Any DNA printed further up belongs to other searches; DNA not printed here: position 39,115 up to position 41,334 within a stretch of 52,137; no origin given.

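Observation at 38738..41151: Translationally coupled pair: Tim44-like/zinc-ribbon/TerB membrane protein + single-HKD PLD enzyme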

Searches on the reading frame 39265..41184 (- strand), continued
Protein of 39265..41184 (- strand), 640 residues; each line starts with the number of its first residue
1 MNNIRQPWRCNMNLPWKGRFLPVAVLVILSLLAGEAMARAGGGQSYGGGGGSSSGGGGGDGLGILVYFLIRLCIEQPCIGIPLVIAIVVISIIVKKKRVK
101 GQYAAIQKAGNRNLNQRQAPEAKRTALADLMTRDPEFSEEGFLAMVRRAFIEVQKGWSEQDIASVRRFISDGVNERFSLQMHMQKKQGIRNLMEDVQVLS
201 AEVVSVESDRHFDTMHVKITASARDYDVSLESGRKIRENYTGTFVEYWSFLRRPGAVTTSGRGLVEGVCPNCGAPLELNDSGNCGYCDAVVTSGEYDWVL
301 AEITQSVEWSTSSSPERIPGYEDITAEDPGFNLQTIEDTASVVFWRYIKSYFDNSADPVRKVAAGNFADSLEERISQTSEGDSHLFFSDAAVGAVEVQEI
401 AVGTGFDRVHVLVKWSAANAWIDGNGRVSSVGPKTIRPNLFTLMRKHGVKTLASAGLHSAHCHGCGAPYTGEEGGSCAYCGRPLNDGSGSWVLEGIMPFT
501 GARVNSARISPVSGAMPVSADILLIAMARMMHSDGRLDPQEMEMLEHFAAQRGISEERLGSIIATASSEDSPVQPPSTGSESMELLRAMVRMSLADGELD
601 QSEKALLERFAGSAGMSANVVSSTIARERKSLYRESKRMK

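Call 16: find_encoding_contigs(protein=P0040, flank=6000, max_places=1)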
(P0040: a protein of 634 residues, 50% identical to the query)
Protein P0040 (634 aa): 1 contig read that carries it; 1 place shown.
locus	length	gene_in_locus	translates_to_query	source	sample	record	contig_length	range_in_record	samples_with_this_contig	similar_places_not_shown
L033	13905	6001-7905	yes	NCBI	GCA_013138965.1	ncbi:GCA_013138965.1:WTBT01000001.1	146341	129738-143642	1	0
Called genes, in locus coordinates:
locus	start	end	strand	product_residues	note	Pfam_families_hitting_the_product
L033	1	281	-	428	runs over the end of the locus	PF00583:Acetyltransf_1, PF13673:Acetyltransf_10 (weak), PF13508:Acetyltransf_7 (weak), PF01048:PNP_UDP_1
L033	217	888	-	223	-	PF00814:TsaD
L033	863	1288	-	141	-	PF02367:TsaE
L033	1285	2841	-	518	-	PF00072:Response_reg, PF08665:PglZ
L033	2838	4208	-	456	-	PF00512:HisKA, PF02518:HATPase_c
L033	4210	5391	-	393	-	PF09861:Lar_N, PF21113:LarA_C (weak)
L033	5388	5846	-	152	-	-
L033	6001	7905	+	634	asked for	PF05099:TerB (faint), PF04280:Tim44, PF04391:DUF533 (faint)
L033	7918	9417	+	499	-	PF13734:Inhibitor_I69, PF01640:Peptidase_C10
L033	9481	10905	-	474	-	PF02310:B12-binding, PF04055:Radical_SAM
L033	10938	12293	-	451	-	PF00072:Response_reg, PF00158:Sigma54_activat, PF14532:Sigma54_activ_2, PF25601:AAA_lid_14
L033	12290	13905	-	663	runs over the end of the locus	PF08448:PAS_4 (faint), PF02518:HATPase_c, PF14501:HATPase_c_5 (weak)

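Call 17: find_encoding_contigs(protein=P0079, flank=6000, max_places=1)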
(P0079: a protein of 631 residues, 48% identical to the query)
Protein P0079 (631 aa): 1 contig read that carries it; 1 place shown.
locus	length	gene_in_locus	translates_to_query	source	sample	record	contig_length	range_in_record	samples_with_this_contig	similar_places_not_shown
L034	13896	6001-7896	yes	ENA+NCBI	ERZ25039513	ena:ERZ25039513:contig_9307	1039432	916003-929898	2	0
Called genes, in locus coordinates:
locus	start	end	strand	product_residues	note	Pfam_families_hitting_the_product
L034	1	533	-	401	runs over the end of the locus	PF02875:Mur_ligase_C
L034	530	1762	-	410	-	PF00583:Acetyltransf_1, PF13673:Acetyltransf_10, PF24553:Rv0428c_C (weak), PF13508:Acetyltransf_7, PF01048:PNP_UDP_1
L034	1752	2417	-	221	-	PF00814:TsaD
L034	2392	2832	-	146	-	PF02367:TsaE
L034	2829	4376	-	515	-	PF00072:Response_reg, PF08665:PglZ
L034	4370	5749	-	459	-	PF00512:HisKA, PF02518:HATPase_c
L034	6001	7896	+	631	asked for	PF04280:Tim44, PF04391:DUF533 (faint)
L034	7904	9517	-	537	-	PF13231:PMT_2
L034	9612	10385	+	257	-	PF03372:Exo_endo_phos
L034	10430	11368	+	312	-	-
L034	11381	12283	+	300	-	-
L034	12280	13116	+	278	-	-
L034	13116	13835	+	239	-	PF01925:TauE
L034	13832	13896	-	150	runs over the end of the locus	-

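Call 18: find_encoding_contigs(protein=P0106, flank=6000, max_places=1)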
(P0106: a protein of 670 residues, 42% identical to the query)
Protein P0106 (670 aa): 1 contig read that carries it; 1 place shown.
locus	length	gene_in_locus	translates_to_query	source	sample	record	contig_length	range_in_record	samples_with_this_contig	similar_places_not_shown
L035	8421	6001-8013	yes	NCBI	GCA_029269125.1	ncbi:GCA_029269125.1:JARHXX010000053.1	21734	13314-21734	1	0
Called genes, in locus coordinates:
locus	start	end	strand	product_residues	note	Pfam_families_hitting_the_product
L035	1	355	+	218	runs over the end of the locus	PF00731:AIRC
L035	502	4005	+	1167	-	PF01855:POR_N, PF17147:PFOR_II, PF01558:POR, PF10371:EKR, PF00037:Fer4 (weak), PF12838:Fer4_7, PF13187:Fer4_9, PF13484:Fer4_16, +4 more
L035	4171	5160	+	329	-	PF01180:DHO_dh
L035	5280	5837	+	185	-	-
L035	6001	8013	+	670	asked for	PF04280:Tim44, PF04391:DUF533 (faint), PF05099:TerB (faint)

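Call 21: search_solved_structures(query=window:39265-41151:-, max_evalue=1)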
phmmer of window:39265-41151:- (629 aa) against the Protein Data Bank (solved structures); distinct sequences matched with E-value up to 1: 9.
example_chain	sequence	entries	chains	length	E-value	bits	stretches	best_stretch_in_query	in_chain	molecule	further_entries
2ou3_A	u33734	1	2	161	0.00084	21.1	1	513-611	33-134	Tellurite resistance protein of COG3793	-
9nh3_A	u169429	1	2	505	0.33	12.6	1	303-353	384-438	Catalase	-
1qwl_A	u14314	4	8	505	0.37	12.4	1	303-353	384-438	KatA catalase | Catalase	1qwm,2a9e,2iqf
6nhj_J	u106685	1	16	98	0.42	12.2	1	26-51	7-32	Small capsomere-interacting protein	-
4v93_C1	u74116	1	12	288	0.5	12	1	15-51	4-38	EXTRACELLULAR HEMOGLOBIN LINKER L2 SUBUNIT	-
8bp6_A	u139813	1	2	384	0.54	11.9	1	35-77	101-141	Beta-2-microglobulin,Major histocompatibility complex class I-related gene protein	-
7oxw_A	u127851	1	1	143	0.56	11.8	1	172-228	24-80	Cellular retinoic acid-binding protein 2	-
9o0l_A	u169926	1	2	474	0.57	11.8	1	31-56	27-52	Coiled-coil domain-containing protein 6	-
9o04_A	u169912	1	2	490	0.6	11.7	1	31-56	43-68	Coiled-coil domain-containing protein 6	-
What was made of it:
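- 39265..39639 (-): Residues 505-629: TerB/DUF533 (DjlA-N/YebE-like) helical domain with two DGxxDxxE motifs. PDB 2ou3, E 8e-4, call 21.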

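Call 36: search_protein_families(library=pfam, proteins=[L021:5224-5607:+, L020:4260-6125:+, L020:6125-6826:+, L021:7464-8912:-, L026:7643-8155:+, L017:7731-9683:-, L016:2649-3596:+, L016:7702-9993:-, L024:1681-2421:-, L027:7700-8071:+], max_evalue=0.001)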
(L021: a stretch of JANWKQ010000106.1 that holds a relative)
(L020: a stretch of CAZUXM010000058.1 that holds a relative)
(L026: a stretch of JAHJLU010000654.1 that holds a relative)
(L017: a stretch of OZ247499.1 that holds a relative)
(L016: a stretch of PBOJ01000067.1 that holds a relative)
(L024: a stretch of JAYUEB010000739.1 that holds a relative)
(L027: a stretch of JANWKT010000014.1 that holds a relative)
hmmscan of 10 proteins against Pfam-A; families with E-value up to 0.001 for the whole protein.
L021:5224-5607:+ (127 aa): 1 family
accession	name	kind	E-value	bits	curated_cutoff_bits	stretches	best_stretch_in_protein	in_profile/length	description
PF03061.28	4HBT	-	5e-17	62.4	20.6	1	27-99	3-76/79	Thioesterase superfamily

L020:4260-6125:+ (621 aa): 6 families
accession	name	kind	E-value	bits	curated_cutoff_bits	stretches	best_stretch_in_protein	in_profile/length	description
PF07568.18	HisKA_2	-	1.7e-23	82.9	22.3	1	429-501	1-73/76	Histidine kinase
PF13424.12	TPR_12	-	1.8e-13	50.9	30.1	2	186-251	4-71/77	Tetratricopeptide repeat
PF07536.20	HWE_HK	-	1.5e-08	35.7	22.8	1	429-497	1-66/83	HWE histidine kinase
PF17874.7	TPR_MalT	-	8.8e-06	25.7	45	0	103-178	40-115/336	MalT-like TPR region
PF13374.12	TPR_10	-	0.00057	20.3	27.5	0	145-172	4-31/42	Tetratricopeptide repeat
PF02518.31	HATPase_c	-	0.00068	20.5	26.4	0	528-591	4-56/111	Histidine kinase-, DNA gyrase B-, and HSP90-like ATPase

L020:6125-6826:+ (233 aa): 2 families
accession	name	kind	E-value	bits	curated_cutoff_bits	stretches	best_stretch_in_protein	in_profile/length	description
PF04397.21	LytTR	-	6e-21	74.9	22.6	1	141-229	3-97/98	LytTr DNA-binding domain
PF00072.30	Response_reg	-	1.9e-18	67.1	30.2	1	7-117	1-110/111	Response regulator receiver domain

L021:7464-8912:- (482 aa): 2 families
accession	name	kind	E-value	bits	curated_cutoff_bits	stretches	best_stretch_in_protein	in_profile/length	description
PF00152.25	tRNA-synt_2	-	2.7e-65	220.9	25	1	121-476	7-307/308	tRNA synthetases class II (D, K and N)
PF01336.31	tRNA_anti-codon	-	2.7e-10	40.5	27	1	19-94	1-75/75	OB-fold nucleic acid binding domain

L026:7643-8155:+ (170 aa): 1 family
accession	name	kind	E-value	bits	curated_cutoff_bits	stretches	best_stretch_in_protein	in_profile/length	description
PF12675.12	DUF3795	-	5e-16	59.4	22.6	1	37-116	2-82/83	Protein of unknown function (DUF3795)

L017:7731-9683:- (650 aa): 8 families
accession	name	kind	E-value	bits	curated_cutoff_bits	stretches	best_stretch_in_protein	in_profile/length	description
PF00578.27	AhpC-TSA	-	2.6e-22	79.5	26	1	34-153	1-123/124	AhpC/TSA family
PF08534.16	Redoxin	-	3.7e-15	56.4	26.6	1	34-159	2-136/148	Redoxin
PF13405.12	EF-hand_6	-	6.6e-08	32.1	25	0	626-647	3-24/30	EF-hand domain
PF00036.39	EF-hand_1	-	2.2e-06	27.3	25.4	0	604-622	5-23/29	EF hand domain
PF13202.12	EF-hand_5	-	1.2e-05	25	25.9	0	604-616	4-16/25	EF hand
PF13499.12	EF-hand_7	-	3.7e-05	24.4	30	0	603-647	6-64/67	EF-hand domain pair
PF14376.11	Haem_bd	-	0.0002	21.7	27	0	209-255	25-67/133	Haem-binding domain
PF00255.25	GSHPx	-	0.00049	20.1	27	1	40-99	3-60/108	Glutathione peroxidase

L016:2649-3596:+ (315 aa): 1 family
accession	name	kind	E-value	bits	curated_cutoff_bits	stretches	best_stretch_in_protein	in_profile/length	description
PF03994.20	DUF350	-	6e-39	133.6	26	2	12-147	5-133/133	Domain of Unknown Function (DUF350)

L016:7702-9993:- (763 aa): 1 family
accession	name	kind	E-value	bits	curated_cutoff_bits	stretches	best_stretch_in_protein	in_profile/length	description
PF00754.31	F5_F8_type_C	-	8.7e-05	23.1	28.2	0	104-209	21-111/127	F5/8 type C domain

L024:1681-2421:- (246 aa): 3 families
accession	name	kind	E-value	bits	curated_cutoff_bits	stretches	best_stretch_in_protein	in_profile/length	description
PF12146.15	Hydrolase_4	-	5.9e-16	58.9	27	1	32-133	7-111/239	Serine aminopeptidase, S33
PF00561.26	Abhydrolase_1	-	3e-12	47.2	25.8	1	33-131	4-102/245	alpha/beta hydrolase fold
PF12697.13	Abhydrolase_6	-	8.6e-07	30.3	26.3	1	49-176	19-134/217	Alpha/beta hydrolase family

L027:7700-8071:+ (123 aa): 1 family
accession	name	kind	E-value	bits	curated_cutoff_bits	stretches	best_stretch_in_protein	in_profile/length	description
PF05635.17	23S_rRNA_IVP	-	1.5e-30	105.9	33.8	1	7-111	1-105/106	23S rRNA-intervening sequence protein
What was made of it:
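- Their neighbours are housekeeping genes (call 36).
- Tried and rejected: The neighbours were mixed housekeeping genes (call 36).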

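Call 46: predict_structure(alignment_id=A2)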
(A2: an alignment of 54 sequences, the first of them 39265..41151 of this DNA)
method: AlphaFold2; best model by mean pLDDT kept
length: 629 residues; sequences in the alignment: 54
mean_pLDDT: 81.8   pTM: 0.78
mean pLDDT of the five models: 81.8, 80.6, 80.1, 79.7, 74.5
residues with pLDDT >= 90: 191; 70-90: 339; 50-70: 70; < 50: 29
segments of 3 or more residues with pLDDT < 50: 1-4, 25-49
pLDDT, mean of each block of 10 residues (from residue 1): 50 74 45 29 39 76 83 85 85 82 68 89 91 94 94 87 90 91 94 87 92 93 90 91 80 82 79 80 84 73 77 90 87 93 91 93 91 90 87 94 90 84 88 91 65 71 79 87 86 64 64 84 82 85 82 81 75 88 84 89 88 91 80
secondary structure, 60 per line:
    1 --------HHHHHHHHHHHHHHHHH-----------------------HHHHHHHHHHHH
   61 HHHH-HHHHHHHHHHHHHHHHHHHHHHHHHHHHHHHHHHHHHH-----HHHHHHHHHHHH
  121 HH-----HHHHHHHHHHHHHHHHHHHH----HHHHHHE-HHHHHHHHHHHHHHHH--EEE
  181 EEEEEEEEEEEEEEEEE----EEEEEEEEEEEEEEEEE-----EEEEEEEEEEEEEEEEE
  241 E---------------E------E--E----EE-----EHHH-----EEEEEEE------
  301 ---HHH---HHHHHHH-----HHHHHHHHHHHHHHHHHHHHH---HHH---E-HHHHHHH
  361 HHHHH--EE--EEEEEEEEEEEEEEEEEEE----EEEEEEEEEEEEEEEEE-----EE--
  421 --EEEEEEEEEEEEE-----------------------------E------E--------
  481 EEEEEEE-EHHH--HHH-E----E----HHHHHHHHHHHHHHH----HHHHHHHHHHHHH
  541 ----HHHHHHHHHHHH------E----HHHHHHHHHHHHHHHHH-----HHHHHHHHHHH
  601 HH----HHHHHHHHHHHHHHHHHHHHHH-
elements in order: H9-25 H49-64 H66-103 H109-122 H128-147 H152-157 H160-175 E178-197 E202-218 E224-241 E288-294 H310-316 H322-342 H354-365 E372-390 E395-411 E423-435 E481-487 H509-523 H528-540 H545-556 H568-584 H590-602 H607-628
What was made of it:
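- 39262..41151 (-): Gene for a 629-aa bitopic inner-membrane protein (Tim44-like x2 with zinc ribbons, plus TerB-like C-terminus). The stop TGA is at 39262-39264. AF2 pLDDT 82, call 46.
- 40900..40998 (-): Residues 52-84: hydrophobic TM segment followed by KKKRVK (positive-inside). Helix 49-103 in the model, call 46.
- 39691..40239 (-): Residues about 305-487: divergent Tim44-like module 2 with a Cys4 zinc ribbon (C451, C454, C466, C469; nt 39745-39801). Strand/helix pattern in the model, call 46.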

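Call 49: fold_search(model_id=the predicted structure, library=pdb)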
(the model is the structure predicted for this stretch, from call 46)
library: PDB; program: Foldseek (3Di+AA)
matches with E <= 10: 829; with E <= 0.001: 0
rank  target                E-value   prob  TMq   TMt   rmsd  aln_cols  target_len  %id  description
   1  2cw9                  1.1e-03  1.00  0.19  0.58   6.5       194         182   12  Crystal structure of human Tim44 C-terminal domain (released 2005-12-17)
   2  9hch_d                1.8e-03  1.00  0.18  0.48   3.5       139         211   14  Mouse mitoribosome large subunit assembly intermediate bound to NSUN4, METRF4, GTPBP7 and the MALSU1-L0R8F8-mt-ACP com (released 2025-06-18)
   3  9j9b_C                1.9e-03  1.00  0.19  0.42   5.3       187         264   13  Substrate-engaged TIM23 complex from yeast (released 2025-09-10)
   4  3ub1_A                2.1e-03  0.44  0.10  0.19  22.9       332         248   10  Ntf2 like protein involved in plasmid conjugation (released 2012-02-08)
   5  3qk9_A                2.2e-03  1.00  0.16  0.51   6.9       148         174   13  Yeast Tim44 C-terminal domain complexed with Cymal-3 (released 2011-03-09)
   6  3ub1_B                2.4e-03  0.72  0.12  0.25  21.9       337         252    8  Ntf2 like protein involved in plasmid conjugation (released 2012-02-08)
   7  9e9c_d                2.8e-03  1.00  0.18  0.42   3.5       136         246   18  Mouse mitoribosome large subunit assembly intermediate bound to NSUN4, METRF4, GTPBP7, GTPBP10 and the MALSU1-L0R8F8-m (released 2025-08-06)
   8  3ub1_C                3.0e-03  0.38  0.10  0.19  22.9       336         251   10  Ntf2 like protein involved in plasmid conjugation (released 2012-02-08)
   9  2fxt                  3.2e-03  1.00  0.19  0.52   5.9       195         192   14  Crystal Structure of Yeast Tim44 (released 2007-02-06)
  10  3qk9_B                3.4e-03  1.00  0.18  0.55   6.8       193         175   10  Yeast Tim44 C-terminal domain complexed with Cymal-3 (released 2011-03-09)
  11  7o9m_d                4.7e-03  1.00  0.20  0.50   7.0       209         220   11  Human mitochondrial ribosome large subunit assembly intermediate with MTERF4-NSUN4, MRM2, MTG1 and the MALSU module (released 2021-06-30)
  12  7qh6_d                6.0e-03  1.00  0.19  0.57   3.6       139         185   14  Cryo-EM structure of the human mtLSU assembly intermediate upon MRM2 depletion - class 1 (released 2022-03-02)
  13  9hcf_d                6.0e-03  1.00  0.19  0.45   7.6       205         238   14  Mouse mitoribosome large subunit assembly intermediate bound to NSUN4, METRF4, GTPBP7, GTPBP10 and the MALSU-L0R8F8-mt (released 2025-07-09)
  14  3j7y_d                6.3e-03  1.00  0.18  0.63   3.0       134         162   14  Structure of the large ribosomal subunit from human mitochondria (released 2014-10-15)
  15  3ub1_D                6.3e-03  0.47  0.11  0.23  22.6       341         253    8  Ntf2 like protein involved in plasmid conjugation (released 2012-02-08)
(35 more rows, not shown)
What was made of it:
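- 39262..41151 (-): Foldseek hits to Tim44/mL45, call 49.
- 40261..40824 (-): Residues about 110-297: Tim44/NTF2-like module 1 with an inserted Cys4 zinc ribbon (C258, C261, C273, C276; nt 40324-40380). Foldseek 2cw9/3qk9/2fxt, call 49.
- On Tim44-like domain family (PF04280): Foldseek hits to Tim44 C-terminal domains with probability 1.00 (call 49).
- Closest known: Tim44 C-terminal domain family. Same: The NTF2-like fold matches 2cw9, 3qk9, 2fxt and mL45 (call 49).
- Checked: The AF2 model also supports it (pLDDT 82, pTM 0.78, call 46), and its Foldseek hits are Tim44 C-terminal domains and mL45 (call 49).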

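Call 60: find_encoding_contigs(protein=P0042, flank=5000, max_places=1)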
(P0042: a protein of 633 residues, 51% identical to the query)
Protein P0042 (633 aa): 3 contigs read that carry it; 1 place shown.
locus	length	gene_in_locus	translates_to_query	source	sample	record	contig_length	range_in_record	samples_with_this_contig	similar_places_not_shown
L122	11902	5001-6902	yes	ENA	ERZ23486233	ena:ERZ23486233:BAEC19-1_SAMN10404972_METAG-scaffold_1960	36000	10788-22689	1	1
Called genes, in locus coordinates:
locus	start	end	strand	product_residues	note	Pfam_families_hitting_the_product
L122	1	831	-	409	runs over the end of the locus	PF00583:Acetyltransf_1, PF13673:Acetyltransf_10, PF13508:Acetyltransf_7, PF01048:PNP_UDP_1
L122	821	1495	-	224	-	PF00814:TsaD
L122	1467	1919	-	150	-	PF02367:TsaE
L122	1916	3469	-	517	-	PF00072:Response_reg, PF08665:PglZ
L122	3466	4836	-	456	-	PF00512:HisKA, PF02518:HATPase_c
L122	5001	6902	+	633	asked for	PF04280:Tim44, PF04391:DUF533 (faint), PF05099:TerB (weak)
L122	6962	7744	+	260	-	PF03372:Exo_endo_phos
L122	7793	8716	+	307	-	-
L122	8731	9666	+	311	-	-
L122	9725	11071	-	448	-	PF00072:Response_reg, PF00158:Sigma54_activat, PF14532:Sigma54_activ_2, PF25601:AAA_lid_14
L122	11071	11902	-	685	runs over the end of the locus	PF08448:PAS_4 (faint), PF02518:HATPase_c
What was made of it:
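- They are followed by Peptidase_C10, PMT_2 or xth, not by a PLD (calls 16, 17, 60).
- Tried and rejected: In Aegiribacteria-type loci an Exo_endo_phos gene follows the large gene (calls 17, 60).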
